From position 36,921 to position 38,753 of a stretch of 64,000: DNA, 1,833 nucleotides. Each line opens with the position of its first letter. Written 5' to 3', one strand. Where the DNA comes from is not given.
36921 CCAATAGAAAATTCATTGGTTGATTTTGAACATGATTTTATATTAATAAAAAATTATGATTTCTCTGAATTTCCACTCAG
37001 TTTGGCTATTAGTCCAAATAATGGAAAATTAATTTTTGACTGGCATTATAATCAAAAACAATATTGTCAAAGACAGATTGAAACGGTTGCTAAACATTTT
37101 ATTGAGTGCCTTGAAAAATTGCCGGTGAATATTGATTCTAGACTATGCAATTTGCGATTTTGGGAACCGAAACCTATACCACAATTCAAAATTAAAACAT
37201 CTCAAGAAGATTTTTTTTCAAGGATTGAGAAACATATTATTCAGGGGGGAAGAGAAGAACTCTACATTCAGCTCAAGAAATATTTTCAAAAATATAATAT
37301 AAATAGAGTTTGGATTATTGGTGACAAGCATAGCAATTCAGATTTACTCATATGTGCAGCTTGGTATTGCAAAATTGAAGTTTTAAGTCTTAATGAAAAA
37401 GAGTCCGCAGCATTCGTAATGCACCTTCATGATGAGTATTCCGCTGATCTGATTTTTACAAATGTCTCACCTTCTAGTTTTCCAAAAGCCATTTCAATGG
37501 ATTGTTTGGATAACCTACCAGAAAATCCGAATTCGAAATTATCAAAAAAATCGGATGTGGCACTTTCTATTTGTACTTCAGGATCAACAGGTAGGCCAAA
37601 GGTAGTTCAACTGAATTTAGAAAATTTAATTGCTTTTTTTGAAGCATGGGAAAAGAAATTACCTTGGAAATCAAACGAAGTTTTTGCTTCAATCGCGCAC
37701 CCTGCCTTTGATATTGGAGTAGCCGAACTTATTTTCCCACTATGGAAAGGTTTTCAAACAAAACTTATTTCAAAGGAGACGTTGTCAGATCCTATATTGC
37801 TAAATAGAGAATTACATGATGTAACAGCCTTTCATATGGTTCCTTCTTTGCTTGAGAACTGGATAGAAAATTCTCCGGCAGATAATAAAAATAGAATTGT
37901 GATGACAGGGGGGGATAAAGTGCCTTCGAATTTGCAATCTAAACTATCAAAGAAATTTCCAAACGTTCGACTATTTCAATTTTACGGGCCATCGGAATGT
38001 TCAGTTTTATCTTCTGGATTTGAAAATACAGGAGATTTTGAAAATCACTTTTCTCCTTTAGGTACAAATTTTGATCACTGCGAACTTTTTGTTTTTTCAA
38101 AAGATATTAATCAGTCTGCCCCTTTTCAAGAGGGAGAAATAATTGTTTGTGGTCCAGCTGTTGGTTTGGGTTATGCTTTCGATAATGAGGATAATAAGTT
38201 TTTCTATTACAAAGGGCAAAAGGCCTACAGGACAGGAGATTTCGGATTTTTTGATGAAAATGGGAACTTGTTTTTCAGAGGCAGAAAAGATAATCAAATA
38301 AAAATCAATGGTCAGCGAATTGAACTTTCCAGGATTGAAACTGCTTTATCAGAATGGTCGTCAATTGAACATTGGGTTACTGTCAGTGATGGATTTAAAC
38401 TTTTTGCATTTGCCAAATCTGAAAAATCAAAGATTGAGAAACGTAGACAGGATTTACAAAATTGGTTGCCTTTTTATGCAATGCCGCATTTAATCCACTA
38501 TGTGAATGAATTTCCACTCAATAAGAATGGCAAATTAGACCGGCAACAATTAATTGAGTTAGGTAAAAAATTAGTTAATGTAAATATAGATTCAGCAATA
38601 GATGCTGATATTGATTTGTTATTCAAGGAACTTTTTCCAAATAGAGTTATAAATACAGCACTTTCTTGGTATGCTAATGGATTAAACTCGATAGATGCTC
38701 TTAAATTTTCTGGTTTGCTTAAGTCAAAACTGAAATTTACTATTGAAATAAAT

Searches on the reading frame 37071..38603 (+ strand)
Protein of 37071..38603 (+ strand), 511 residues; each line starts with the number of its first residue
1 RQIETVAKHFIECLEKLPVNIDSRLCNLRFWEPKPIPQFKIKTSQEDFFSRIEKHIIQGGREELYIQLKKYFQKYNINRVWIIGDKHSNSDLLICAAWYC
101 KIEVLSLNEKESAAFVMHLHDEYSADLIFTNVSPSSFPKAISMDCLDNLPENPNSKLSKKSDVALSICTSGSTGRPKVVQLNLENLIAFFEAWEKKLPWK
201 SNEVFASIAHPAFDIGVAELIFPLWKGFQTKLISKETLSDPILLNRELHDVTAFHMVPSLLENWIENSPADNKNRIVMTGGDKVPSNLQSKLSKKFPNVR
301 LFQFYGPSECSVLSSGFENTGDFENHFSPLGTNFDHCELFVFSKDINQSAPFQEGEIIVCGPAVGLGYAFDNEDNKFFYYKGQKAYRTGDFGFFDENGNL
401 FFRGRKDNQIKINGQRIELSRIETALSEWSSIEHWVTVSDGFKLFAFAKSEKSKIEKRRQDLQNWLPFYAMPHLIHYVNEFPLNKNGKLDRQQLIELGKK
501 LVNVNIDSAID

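Call 64: search_solved_structures(query=window:37071-38603:+, max_evalue=1e-25)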
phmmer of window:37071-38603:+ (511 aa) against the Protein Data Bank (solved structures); distinct sequences matched with E-value up to 1e-25: 33.
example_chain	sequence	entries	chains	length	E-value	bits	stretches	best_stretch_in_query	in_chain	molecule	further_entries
6mfy_A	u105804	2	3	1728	4.5e-65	223.2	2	157-496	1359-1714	Linear gramicidin synthase subunit A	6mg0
6mfz_A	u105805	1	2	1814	5.4e-65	223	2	157-496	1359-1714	Linear gramicidin synthase subunit A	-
9be3_A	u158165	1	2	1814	5.5e-65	222.9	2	157-496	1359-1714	Linear gramicidin synthase subunit A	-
9be4_A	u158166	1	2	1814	5.5e-65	222.9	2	157-496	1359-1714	Linear gramicidin synthase subunit A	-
9meh_A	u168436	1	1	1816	5.5e-65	222.9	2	157-496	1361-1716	Linear gramicidin synthase subunit A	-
8xjz_C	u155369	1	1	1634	8.3e-50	172.9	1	162-500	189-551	Peptide synthetase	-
3fcc_A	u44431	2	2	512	9.8e-40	139.6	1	152-495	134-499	D-alanine--poly(phosphoribitol) ligase subunit 1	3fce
3dhv_A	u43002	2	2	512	9.8e-40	139.6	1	152-495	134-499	D-alanine-poly(phosphoribitol) ligase | D-alanine--poly(phosphoribitol) ligase subunit 1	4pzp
3e7w_A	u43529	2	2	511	5.3e-37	130.6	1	159-495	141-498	D-alanine--poly(phosphoribitol) ligase subunit 1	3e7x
5u89_A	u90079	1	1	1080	2.7e-32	115.1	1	154-494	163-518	Amino acid adenylation domain protein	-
1amu_A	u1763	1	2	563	4.9e-32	114.2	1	157-496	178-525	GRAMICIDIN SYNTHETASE 1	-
7vhv_D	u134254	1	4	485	1.1e-31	113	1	159-497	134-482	D-alanine--D-alanyl carrier protein ligase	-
8www_A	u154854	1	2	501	7.2e-30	107.1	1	160-494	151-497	Carrier domain-containing protein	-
8hlk_A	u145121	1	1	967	1.2e-29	106.3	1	150-494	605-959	Microcystin synthetase B (Fragment)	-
3l8c_A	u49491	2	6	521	9e-29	103.5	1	159-495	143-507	D-alanine--poly(phosphoribitol) ligase subunit 1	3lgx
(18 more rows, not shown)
